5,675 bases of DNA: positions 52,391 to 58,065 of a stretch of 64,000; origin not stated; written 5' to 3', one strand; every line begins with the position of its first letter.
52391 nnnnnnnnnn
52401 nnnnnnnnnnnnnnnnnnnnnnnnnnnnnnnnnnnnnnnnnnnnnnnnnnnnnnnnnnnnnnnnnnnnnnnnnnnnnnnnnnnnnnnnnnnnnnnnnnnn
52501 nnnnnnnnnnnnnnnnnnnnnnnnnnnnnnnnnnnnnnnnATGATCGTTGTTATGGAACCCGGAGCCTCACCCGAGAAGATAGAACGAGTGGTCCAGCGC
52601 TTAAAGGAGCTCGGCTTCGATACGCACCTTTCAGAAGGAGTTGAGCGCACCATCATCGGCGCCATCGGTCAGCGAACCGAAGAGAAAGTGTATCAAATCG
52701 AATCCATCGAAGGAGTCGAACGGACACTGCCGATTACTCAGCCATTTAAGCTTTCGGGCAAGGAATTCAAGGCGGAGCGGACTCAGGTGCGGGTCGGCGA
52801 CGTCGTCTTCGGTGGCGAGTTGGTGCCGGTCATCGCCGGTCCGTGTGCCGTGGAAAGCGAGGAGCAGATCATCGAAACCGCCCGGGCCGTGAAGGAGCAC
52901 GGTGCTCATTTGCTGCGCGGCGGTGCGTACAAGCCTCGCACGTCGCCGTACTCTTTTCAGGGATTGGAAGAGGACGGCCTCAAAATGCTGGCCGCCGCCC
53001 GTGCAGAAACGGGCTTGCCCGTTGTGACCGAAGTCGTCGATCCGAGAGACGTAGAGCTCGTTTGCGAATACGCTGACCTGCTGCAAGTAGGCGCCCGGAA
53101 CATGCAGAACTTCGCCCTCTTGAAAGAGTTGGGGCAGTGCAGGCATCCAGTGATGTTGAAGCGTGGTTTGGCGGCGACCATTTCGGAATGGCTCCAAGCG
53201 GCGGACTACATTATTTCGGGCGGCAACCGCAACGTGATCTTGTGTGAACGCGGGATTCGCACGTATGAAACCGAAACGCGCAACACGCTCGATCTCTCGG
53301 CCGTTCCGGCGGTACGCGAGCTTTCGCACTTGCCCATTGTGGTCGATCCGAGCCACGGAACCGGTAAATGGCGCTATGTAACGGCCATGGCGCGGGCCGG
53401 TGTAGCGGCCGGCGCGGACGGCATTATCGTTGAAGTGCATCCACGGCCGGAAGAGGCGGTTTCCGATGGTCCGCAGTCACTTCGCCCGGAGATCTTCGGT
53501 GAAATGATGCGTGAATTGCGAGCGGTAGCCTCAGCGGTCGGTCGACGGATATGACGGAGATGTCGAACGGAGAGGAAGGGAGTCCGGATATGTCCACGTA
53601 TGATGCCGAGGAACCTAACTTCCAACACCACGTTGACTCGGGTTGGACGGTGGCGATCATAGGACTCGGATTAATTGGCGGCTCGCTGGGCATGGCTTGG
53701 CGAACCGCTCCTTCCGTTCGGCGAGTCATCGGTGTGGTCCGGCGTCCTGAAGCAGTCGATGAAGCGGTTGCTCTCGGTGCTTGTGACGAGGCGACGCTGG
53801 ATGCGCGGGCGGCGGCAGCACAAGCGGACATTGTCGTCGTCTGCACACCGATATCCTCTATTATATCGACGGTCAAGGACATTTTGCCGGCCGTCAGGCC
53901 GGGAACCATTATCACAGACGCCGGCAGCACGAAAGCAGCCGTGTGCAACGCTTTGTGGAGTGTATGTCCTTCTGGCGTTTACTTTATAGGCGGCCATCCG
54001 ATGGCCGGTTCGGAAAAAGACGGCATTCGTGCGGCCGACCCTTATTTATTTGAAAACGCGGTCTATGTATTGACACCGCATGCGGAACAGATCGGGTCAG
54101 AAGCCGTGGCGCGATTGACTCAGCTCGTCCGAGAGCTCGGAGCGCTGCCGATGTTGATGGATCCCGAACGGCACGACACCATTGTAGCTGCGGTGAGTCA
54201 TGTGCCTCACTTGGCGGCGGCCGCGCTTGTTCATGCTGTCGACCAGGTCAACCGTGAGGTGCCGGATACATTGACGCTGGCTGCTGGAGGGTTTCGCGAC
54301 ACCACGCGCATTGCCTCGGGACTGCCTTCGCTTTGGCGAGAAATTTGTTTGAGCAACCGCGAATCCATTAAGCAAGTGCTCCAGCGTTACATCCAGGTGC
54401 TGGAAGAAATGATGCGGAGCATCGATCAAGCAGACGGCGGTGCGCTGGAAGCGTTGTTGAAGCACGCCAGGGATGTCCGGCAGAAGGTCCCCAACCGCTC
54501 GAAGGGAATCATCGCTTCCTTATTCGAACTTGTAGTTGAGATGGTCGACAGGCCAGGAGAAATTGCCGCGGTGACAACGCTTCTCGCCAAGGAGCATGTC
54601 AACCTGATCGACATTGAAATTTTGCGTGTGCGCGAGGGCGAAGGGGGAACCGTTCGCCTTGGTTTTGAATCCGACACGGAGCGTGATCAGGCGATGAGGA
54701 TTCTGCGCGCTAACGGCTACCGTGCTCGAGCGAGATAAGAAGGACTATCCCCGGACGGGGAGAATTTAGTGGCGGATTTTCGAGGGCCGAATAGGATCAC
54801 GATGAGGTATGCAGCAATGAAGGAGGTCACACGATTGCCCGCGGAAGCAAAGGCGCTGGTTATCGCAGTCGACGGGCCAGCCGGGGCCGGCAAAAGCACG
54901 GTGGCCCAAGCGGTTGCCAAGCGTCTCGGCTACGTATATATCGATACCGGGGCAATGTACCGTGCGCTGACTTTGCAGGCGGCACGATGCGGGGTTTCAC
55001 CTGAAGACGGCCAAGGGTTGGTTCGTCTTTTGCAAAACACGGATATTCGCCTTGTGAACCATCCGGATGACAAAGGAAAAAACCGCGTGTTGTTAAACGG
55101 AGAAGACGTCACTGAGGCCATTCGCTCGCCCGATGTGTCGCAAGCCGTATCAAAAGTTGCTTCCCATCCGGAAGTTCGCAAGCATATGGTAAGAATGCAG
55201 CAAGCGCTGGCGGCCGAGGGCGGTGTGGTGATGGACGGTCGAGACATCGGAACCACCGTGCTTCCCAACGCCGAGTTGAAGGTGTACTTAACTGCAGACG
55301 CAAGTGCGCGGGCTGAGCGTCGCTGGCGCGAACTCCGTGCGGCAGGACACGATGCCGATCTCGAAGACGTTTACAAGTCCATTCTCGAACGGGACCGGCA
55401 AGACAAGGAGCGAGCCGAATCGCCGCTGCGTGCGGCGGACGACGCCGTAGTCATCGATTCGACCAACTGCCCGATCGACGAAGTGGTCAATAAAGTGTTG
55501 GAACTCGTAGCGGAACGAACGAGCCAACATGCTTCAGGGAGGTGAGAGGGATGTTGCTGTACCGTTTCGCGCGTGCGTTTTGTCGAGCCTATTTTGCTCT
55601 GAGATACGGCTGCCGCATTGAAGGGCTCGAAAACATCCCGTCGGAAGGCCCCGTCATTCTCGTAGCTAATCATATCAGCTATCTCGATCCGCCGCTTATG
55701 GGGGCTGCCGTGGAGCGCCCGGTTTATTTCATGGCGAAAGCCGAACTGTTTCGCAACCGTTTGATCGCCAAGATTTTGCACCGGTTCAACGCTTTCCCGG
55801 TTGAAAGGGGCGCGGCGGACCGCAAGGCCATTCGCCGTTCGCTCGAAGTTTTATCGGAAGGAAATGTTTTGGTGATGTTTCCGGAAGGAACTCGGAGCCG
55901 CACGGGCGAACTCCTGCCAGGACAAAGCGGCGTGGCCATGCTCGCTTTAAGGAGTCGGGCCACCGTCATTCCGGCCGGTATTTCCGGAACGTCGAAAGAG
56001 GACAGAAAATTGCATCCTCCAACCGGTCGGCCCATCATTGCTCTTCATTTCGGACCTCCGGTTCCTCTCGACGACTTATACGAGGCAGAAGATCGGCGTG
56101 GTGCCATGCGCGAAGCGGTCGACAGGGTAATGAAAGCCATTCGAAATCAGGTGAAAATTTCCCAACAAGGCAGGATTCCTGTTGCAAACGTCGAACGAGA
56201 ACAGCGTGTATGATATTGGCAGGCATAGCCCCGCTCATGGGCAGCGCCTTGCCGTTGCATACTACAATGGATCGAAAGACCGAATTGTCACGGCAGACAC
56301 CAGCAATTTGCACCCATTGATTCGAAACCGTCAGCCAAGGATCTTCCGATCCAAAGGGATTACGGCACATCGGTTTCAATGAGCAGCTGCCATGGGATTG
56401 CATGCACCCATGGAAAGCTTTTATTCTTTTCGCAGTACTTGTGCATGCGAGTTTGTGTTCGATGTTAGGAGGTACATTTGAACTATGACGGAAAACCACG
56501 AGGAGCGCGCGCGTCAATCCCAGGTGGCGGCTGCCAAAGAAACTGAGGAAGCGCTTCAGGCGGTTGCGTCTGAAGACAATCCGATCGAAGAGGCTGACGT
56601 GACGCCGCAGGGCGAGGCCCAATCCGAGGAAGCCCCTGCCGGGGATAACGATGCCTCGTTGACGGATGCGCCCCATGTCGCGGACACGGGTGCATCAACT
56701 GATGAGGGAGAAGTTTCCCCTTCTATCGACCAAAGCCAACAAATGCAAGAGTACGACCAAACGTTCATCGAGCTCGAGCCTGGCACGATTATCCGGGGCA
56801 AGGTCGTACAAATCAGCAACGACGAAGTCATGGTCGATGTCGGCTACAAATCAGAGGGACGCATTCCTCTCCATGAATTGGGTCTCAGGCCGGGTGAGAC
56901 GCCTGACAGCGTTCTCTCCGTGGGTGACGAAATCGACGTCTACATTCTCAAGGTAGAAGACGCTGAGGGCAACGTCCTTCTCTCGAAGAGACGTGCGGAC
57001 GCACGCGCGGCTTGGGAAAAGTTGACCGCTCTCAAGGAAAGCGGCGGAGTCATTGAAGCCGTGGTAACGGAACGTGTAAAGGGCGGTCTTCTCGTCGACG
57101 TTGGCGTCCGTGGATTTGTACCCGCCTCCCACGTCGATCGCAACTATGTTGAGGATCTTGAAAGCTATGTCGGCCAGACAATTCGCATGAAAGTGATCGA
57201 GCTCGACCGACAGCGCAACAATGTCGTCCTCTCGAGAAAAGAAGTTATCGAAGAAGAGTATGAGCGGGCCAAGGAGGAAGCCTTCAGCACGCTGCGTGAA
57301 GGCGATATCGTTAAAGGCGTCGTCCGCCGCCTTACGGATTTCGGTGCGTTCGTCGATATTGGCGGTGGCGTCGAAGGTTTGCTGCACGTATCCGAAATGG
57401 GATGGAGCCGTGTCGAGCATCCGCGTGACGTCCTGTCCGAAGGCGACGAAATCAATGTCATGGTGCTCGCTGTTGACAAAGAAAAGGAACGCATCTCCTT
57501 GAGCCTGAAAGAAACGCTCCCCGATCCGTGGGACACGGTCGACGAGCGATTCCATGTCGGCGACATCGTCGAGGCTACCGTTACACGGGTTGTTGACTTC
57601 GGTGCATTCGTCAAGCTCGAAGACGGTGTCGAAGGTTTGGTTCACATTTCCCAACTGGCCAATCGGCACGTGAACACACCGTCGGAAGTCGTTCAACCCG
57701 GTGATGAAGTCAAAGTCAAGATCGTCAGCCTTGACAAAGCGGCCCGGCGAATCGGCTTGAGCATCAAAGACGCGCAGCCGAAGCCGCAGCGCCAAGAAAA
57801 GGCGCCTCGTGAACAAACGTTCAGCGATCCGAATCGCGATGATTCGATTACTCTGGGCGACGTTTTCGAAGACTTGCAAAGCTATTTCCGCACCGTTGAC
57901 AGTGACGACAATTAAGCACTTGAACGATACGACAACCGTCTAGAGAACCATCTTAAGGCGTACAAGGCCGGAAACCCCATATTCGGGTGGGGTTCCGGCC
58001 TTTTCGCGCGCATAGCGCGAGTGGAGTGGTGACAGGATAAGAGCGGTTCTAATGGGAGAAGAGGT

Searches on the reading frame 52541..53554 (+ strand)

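Call 5: search_protein_families(library=pfam, proteins=[window:52541-53554:+])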
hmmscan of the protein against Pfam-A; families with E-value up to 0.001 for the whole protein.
window:52541-53554:+ (337 aa): 3 families
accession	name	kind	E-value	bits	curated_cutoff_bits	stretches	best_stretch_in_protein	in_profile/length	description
PF00793.26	DAHP_synth_1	-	4.2e-82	275.5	25.5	1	87-326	9-264/270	DAHP synthetase I family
PF18152.6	DAHP_snth_FXD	-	5.2e-23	81.1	27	1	1-67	1-67/67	DAHP synthase ferredoxin-like domain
PF03102.20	NeuB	-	6.7e-10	39.3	22.1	1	139-335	50-238/241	NeuB family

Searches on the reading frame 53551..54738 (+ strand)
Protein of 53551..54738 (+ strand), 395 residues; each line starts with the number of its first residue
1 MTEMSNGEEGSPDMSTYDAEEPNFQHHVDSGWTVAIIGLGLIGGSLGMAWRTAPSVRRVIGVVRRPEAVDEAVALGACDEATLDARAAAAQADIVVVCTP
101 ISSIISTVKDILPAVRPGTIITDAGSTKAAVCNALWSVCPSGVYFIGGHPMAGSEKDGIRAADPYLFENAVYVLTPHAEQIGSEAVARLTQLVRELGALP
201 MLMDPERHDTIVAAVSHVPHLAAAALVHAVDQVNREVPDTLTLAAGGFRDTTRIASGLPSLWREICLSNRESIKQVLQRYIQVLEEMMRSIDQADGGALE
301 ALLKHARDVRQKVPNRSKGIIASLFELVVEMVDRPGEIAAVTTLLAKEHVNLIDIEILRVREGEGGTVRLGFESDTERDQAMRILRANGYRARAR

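Call 5: search_protein_families(library=pfam, proteins=[window:53551-54738:+])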
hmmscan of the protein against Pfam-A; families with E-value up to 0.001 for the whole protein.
window:53551-54738:+ (395 aa): 7 families
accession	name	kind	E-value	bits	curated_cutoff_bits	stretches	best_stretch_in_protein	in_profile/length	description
PF02153.23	PDH_N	-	1.1e-34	119.6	26.5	1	55-198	10-150/154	Prephenate dehydrogenase, nucleotide-binding domain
PF20463.3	PDH_C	-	8.8e-26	90.6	22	1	204-304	1-101/102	Prephenate dehydrogenase, dimerization domain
PF01842.31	ACT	-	2.2e-08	34.1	27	1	327-377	3-52/66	ACT domain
PF03446.21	NAD_binding_2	-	2e-07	31.6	21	1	33-133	1-101/161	NAD binding domain of 6-phosphogluconate dehydrogenase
PF03807.23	F420_oxidored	-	5.6e-07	30.5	21.6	1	33-123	1-90/94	NADP oxidoreductase coenzyme F420-dependent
PF10727.15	Rossmann-like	-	0.00029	21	23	1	33-125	16-108/131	Rossmann-like domain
PF02826.25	2-Hacid_dh_C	-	0.00068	19.5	25.1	0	22-102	27-102/178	D-isomer specific 2-hydroxyacid dehydrogenase, NAD binding domain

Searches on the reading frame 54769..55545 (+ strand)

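Call 5: search_protein_families(library=pfam, proteins=[window:54769-55545:+])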
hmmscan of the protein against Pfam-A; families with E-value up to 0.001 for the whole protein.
window:54769-55545:+ (258 aa): 8 families
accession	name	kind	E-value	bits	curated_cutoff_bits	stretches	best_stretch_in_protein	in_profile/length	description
PF02224.24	Cytidylate_kin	-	4.2e-75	252.5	26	1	32-248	1-210/211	Cytidylate kinase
PF13189.12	Cytidylate_kin2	-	1.5e-09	38.7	28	1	31-214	1-152/176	Cytidylate kinase-like family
PF13238.12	AAA_18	-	1.1e-06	29.5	29.4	1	32-184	1-107/128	AAA domain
PF13671.12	AAA_33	-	1.2e-06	29.4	27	1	31-68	1-38/143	AAA domain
PF01202.28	SKI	-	3.1e-06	27.8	22.1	0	39-61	2-24/159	Shikimate kinase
PF13207.12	AAA_17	-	6.8e-06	26.8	27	1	36-68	2-34/136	AAA domain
PF00485.24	PRK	-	0.00072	19.9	22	0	31-59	1-29/196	Phosphoribulokinase / Uridine kinase family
PF00406.28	ADK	-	0.00093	19.8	26.8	0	36-76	3-43/151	Adenylate kinase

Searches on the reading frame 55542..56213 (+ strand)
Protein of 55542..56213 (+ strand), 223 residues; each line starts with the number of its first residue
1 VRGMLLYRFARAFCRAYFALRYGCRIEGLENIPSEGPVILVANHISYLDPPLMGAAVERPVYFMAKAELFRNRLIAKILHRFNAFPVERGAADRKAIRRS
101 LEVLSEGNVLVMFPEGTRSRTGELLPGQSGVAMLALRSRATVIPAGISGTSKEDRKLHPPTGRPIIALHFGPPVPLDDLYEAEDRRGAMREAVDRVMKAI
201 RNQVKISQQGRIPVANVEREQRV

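Call 5: search_protein_families(library=pfam, proteins=[window:55542-56213:+])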
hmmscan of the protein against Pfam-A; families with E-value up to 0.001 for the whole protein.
window:55542-56213:+ (223 aa): 1 family
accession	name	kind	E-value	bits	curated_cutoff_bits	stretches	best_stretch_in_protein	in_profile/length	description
PF01553.26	Acyltransferase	-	5.7e-33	114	23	1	25-148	3-132/132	Acyltransferase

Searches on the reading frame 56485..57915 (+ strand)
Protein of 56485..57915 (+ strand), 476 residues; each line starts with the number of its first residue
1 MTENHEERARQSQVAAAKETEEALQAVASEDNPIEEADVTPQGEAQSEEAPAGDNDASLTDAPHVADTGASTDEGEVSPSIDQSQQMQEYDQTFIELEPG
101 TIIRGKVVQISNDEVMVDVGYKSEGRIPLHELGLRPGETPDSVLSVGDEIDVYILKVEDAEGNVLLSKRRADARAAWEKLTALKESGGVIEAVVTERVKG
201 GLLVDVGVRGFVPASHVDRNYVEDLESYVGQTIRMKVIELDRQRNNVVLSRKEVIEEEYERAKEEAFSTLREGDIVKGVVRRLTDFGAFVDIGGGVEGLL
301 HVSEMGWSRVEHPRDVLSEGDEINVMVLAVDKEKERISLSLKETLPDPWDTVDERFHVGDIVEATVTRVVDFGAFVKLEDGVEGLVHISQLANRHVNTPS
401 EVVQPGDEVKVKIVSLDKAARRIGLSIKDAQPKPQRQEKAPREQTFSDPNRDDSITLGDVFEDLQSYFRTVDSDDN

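Call 5: search_protein_families(library=pfam, proteins=[window:56485-57915:+])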
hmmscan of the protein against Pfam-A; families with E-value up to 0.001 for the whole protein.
window:56485-57915:+ (476 aa): 6 families
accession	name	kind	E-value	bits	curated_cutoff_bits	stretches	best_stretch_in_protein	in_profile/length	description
PF00575.29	S1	-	1.9e-81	268.9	22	4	356-428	2-74/74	S1 RNA binding domain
PF23459.1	S1_RRP5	-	1.9e-27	96.1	27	3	270-341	1-72/72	RRP5 S1 domain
PF21710.3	Spt6_S1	-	4.9e-16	59.2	27.5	1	353-429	11-88/91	Spt6, S1/OB domain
PF13509.12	S1_2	-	5.3e-09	36.5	21.8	0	358-395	1-38/61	S1 domain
PF17092.11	PCB_OB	-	5.9e-07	30.7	27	0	258-328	17-98/111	Penicillin-binding protein OB-like domain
PF09883.16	DUF2110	-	0.00066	20.4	23.2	0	98-138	2-41/87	DUF2110 central domain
